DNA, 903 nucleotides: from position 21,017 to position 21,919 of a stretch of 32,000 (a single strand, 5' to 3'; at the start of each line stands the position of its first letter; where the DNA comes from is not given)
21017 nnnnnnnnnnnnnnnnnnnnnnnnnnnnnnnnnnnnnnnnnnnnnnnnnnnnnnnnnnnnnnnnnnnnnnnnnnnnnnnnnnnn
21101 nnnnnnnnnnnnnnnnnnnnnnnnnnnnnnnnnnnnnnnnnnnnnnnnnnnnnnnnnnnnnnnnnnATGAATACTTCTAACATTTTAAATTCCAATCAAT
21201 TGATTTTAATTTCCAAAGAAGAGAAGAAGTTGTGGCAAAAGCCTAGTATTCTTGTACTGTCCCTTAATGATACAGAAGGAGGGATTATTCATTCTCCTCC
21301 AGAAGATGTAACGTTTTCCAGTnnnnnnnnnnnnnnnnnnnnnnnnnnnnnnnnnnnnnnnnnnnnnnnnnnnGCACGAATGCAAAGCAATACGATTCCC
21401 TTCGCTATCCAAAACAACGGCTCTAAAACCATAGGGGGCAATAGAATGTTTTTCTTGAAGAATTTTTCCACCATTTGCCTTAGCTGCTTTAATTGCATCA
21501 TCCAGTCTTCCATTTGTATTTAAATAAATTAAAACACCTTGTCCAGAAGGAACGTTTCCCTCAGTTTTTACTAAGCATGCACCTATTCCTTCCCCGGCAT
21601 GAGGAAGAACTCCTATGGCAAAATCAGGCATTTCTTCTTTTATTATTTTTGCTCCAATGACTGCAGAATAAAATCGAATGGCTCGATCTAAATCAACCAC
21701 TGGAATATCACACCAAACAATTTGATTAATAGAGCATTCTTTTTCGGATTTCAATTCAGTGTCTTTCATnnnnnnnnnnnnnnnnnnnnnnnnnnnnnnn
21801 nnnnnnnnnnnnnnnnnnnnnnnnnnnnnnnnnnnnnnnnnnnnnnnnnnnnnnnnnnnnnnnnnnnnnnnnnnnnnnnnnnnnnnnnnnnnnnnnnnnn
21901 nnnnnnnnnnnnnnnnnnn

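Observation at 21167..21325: Untracked 52-codon ORF with lasso-peptide precursor spacing but no maturation genes nearby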

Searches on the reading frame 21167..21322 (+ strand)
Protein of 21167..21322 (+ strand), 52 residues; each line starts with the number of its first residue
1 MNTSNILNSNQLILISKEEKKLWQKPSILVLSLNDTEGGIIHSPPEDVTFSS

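Call 3: search_protein_families(library=ncbifam, proteins=[window:21167-21322:+], max_evalue=10)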
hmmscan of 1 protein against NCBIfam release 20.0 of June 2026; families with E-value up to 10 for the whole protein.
seq(52 aa): 1 family
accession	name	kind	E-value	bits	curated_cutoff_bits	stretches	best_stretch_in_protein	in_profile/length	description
NF033524.1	lasso_PadeA_fam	subfamily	0.085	12.6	27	1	20-39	1-20/30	paeninodin family lasso peptide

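Call 4: search_protein_families(library=pfam, proteins=[window:21167-21322:+], max_evalue=10)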
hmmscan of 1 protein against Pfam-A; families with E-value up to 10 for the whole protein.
seq(52 aa): 0 families

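Call 6: find_homologous_proteins(query=window:21167-21322:+, max_evalue=10)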
Query seq(52 aa) (52 aa): 2 proteins with E <= 10 among 2 candidates.
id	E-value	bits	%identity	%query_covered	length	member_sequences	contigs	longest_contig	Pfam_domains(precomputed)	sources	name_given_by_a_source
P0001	1.3e-25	104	100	100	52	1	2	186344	-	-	-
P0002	5.6e-18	80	79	100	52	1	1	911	-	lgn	-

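Call 8: find_encoding_contigs(protein=P0001, flank=10000, max_places=10)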
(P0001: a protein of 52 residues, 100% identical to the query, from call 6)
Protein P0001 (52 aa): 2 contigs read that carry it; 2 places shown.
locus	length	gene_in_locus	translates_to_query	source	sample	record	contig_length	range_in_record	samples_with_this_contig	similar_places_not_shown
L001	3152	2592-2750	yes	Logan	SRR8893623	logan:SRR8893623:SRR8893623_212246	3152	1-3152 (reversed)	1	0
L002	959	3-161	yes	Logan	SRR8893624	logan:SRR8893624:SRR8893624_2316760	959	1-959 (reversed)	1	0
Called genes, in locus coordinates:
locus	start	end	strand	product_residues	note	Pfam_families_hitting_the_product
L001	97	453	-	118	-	PF00507:Oxidored_q4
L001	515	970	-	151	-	-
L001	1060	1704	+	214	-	PF03167:UDG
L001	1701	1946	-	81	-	PF00462:Glutaredoxin, PF05768:Glrx-like (weak), PF13417:GST_N_3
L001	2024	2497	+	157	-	PF01878:EVE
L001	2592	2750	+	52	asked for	-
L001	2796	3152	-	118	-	?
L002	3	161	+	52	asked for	?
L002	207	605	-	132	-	PF00903:Glyoxalase, PF22677:Ble-like_N (weak)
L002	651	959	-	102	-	?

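Call 9: find_encoding_contigs(protein=P0002, flank=10000)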
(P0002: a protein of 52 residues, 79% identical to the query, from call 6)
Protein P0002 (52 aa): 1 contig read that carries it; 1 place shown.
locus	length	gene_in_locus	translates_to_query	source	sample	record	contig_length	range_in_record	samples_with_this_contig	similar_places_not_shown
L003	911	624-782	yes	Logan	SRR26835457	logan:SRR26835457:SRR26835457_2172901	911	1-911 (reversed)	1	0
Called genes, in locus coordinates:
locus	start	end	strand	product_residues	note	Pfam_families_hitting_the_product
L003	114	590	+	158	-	PF01878:EVE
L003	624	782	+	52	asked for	-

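Call 12: find_related_loci(query=A1, collection=genome_contigs, flank=10000)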
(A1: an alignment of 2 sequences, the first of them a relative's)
Query A1 (52 aa) in genome_contigs; peptide patterns used: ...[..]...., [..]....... (x = any residue, [..] = any of these).
313 stretches matched a pattern, but none encodes a relative of the query by tblastn (E <= 1e-3).

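Call 15: find_related_loci(query=A1, collection=metagenome_contigs, flank=10000)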
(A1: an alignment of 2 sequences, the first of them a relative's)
Query A1 (52 aa) in metagenome_contigs; peptide patterns used: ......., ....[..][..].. (x = any residue, [..] = any of these).
600 stretches matched a pattern, but none encodes a relative of the query by tblastn (E <= 1e-3).

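Call 24: search_protein_representatives(alignment_id=A1)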
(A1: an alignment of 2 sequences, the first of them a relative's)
Query: 2 sequences, 52 profile positions. Proteins with E-value up to 0.001 (for the whole library): 3; up to 1e-10: 1; up to 1e-30: 1. The best 3 are listed.
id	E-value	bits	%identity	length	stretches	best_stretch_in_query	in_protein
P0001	1.3e-33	130.5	-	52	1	1-52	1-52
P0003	4.1e-04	36.0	-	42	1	18-51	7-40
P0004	6.6e-04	35.4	-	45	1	15-50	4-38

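Call 27: find_homologous_proteins(query=A3, max_evalue=10)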
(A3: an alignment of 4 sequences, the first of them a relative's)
Query A3 (4 sequences) (52 aa, profile of the alignment): 4 proteins with E <= 10 among 6 candidates.
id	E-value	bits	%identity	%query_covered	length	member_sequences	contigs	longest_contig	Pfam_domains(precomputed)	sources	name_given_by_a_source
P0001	6.7e-21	91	100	100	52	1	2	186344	-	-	-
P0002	6.2e-20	88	79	100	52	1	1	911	-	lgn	-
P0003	6.5e-20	88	43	58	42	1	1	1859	-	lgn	-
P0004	1.9e-18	83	51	79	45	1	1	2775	-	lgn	-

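Call 28: find_encoding_contigs(protein=P0003, flank=10000)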
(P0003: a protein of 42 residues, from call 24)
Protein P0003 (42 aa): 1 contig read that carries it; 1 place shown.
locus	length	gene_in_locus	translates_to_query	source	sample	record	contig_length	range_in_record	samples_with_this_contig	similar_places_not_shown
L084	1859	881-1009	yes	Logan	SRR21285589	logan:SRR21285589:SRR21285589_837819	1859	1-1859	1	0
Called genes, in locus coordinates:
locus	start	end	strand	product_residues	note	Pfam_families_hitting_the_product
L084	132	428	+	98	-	PF05402:PqqD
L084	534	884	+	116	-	PF13471:Transglut_core3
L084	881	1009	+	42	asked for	-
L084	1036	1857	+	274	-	?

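Call 29: find_encoding_contigs(protein=P0004, flank=10000)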
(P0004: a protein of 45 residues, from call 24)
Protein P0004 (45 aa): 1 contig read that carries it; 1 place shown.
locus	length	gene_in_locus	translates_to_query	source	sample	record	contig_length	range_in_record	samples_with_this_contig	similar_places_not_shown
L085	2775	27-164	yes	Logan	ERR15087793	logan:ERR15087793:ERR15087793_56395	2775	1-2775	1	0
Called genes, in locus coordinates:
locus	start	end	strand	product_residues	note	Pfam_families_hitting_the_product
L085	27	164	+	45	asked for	-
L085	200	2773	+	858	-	?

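Call 30: search_protein_families(library=pfam, proteins=[L084:132-425:+, L084:534-881:+, L084:1036-1857:+, L085:200-2773:+], max_evalue=0.01)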
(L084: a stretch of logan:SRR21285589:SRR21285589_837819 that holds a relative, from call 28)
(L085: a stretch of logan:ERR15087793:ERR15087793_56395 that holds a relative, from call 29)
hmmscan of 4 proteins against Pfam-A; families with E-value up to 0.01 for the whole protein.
L084:132-425:+ (98 aa): 1 family
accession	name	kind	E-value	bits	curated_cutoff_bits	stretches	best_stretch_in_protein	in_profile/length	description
PF05402.18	PqqD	-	2e-18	66.9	23.4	1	29-95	1-67/67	Coenzyme PQQ synthesis protein D (PqqD)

L084:534-881:+ (116 aa): 1 family
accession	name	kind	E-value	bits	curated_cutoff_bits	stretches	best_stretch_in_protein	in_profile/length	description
PF13471.12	Transglut_core3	-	8.7e-11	42.2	26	1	10-104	7-95/117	Transglutaminase-like superfamily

L084:1036-1857:+ (274 aa): 1 family
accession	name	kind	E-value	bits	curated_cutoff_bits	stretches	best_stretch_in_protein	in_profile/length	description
PF06739.17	SBBP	-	0.0021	18.4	20.5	1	85-114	1-30/38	Beta-propeller repeat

L085:200-2773:+ (858 aa): 2 families
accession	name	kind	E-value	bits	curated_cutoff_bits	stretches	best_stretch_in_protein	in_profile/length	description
PF13573.12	SprB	-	9.4e-23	80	28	3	800-832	5-37/37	SprB repeat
PF13927.12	Ig_3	-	0.0073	17.2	30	0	494-517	27-50/78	Immunoglobulin domain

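Call 31: search_protein_families(library=ncbifam, proteins=[L084:132-425:+, L084:534-881:+, L084:1036-1857:+, L085:200-2773:+, P0003, P0004, P0002], max_evalue=1)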
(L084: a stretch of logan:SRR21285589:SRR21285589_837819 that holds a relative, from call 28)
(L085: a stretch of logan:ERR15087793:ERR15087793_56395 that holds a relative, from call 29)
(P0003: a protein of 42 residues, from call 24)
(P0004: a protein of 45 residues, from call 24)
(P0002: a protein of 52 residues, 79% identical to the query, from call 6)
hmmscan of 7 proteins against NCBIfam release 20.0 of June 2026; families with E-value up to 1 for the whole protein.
L084:132-425:+ (98 aa): 9 families
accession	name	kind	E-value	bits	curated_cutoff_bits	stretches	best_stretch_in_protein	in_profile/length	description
NF033536.1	lasso_PqqD_Bac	exception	8.4e-20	70.7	80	1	11-96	2-87/88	lasso peptide biosynthesis PqqD family chaperone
NF033530.1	lasso_PqqD_Strm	exception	3.8e-09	36.6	70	1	26-94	9-77/78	lasso peptide biosynthesis PqqD family chaperone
NF050069.2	PqqD_rel_WgkC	exception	7.1e-07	29.1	110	1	26-96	17-87/103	PqqD family peptide maturation chaperone WgkC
TIGR04302.1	geo_PqqD_fam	equivalog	4.6e-06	27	100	1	33-95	39-100/102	GeoRSP system PqqD family peptide chaperone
TIGR04248.1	SCM_PqqD_rel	equivalog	1.9e-05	24.8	100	1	26-72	12-58/84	SynChlorMet cassette protein ScmD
TIGR03859.1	PQQ_PqqD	equivalog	0.00024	20.9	46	1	39-95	25-80/81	pyrroloquinoline quinone biosynthesis peptide chaperone PqqD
TIGR04353.1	PqqD_rel_X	equivalog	0.027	15.4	35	1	27-95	2-73/74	HPr-rel-A system PqqD family peptide chaperone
NF050145.1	RiPP_RRE_HvfC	equivalog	0.032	14.1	142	1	40-96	178-235/237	HvfC family RiPP maturation protein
NF002535.0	PRK02079.1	equivalog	0.054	13.3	101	1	42-95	37-89/92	pyrroloquinoline quinone biosynthesis peptide chaperone PqqD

L084:534-881:+ (116 aa): 1 family
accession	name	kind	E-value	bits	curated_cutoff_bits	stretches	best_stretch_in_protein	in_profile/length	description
NF033537.1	lasso_biosyn_B2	equivalog_domain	9.7e-11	42.1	33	1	6-104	11-109/132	lasso peptide biosynthesis B2 protein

L084:1036-1857:+ (274 aa): 2 families
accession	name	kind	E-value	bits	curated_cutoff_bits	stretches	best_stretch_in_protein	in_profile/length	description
NF047494.1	Lepto_SBBP_lipo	equivalog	6.3e-15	54.8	400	1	67-254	215-394/466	SBBP repeat beta-propeller lipoprotein, LipL53 family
TIGR02608.1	delta_60_rpt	domain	0.028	14.3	76.5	0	163-186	4-27/55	delta-60 repeat domain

L085:200-2773:+ (858 aa): 2 families
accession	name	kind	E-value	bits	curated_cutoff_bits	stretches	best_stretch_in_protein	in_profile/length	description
NF047494.1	Lepto_SBBP_lipo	equivalog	3.4e-21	75.5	400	1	62-463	97-465/466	SBBP repeat beta-propeller lipoprotein, LipL53 family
TIGR04183.1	Por_Secre_tail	domain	0.18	11.8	23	1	828-853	38-63/72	T9SS type A sorting domain-containing protein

P0003 (42 aa): 1 family
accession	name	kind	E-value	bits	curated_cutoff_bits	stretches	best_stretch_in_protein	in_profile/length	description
NF033524.1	lasso_PadeA_fam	subfamily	0.018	14.7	27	1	9-28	1-20/30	paeninodin family lasso peptide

P0004 (45 aa): 1 family
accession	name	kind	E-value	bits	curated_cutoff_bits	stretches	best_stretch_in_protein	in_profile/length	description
NF033524.1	lasso_PadeA_fam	subfamily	0.0013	18.4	27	1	9-29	1-21/30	paeninodin family lasso peptide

P0002 (52 aa): 0 families

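Call 33: find_related_loci(query=A3, collection=metagenome_contigs, flank=10000)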
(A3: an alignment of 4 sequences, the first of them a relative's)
Query A3 (52 aa) in metagenome_contigs; peptide patterns used: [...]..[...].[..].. (x = any residue, [..] = any of these).
600 stretches matched a pattern, but none encodes a relative of the query by tblastn (E <= 1e-3).

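Call 85: find_related_loci(query=A5, collection=viral_contigs, flank=10000)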
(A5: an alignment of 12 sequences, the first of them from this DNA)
Query A5 (52 aa) in viral_contigs; peptide patterns used: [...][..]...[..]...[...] (x = any residue, [..] = any of these).
55 stretches matched a pattern, but none encodes a relative of the query by tblastn (E <= 1e-3).

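Call 86: search_protein_families(library=ncbifam, alignment_id=A5, max_evalue=1)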
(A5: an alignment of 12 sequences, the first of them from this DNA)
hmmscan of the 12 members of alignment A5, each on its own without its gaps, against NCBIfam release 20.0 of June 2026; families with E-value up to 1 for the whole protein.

A. member 1, seq(52 aa): 1 family
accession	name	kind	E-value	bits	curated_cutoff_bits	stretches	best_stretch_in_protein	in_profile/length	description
NF033524.1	lasso_PadeA_fam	subfamily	0.085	12.6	27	1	20-39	1-20/30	paeninodin family lasso peptide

B. families by the number of members that match (of 12 scanned): 1 family
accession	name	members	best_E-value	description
NF033524.1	lasso_PadeA_fam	5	0.00091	paeninodin family lasso peptide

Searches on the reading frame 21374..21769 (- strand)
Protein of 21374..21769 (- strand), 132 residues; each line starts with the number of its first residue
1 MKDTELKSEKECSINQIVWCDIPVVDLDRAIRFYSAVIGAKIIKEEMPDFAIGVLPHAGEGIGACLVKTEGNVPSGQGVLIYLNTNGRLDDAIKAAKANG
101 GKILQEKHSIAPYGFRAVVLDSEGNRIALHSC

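Call 18: search_protein_families(library=pfam, proteins=[window:21374-21769:-], max_evalue=0.001)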
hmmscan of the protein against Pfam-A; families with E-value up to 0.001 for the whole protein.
window:21374-21769:- (132 aa): 3 families
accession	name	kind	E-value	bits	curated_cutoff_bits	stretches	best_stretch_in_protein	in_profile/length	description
PF00903.31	Glyoxalase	-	8.5e-10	39.5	20.6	1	17-128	2-120/121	Glyoxalase/Bleomycin resistance protein/Dioxygenase superfamily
PF22677.2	Ble-like_N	-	6.3e-06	26.3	24.5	1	16-51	1-36/41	Bleomycin resistance protein-like N-terminal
PF18029.7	Glyoxalase_6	-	3.1e-05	25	23.6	1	21-129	5-105/106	Glyoxalase-like domain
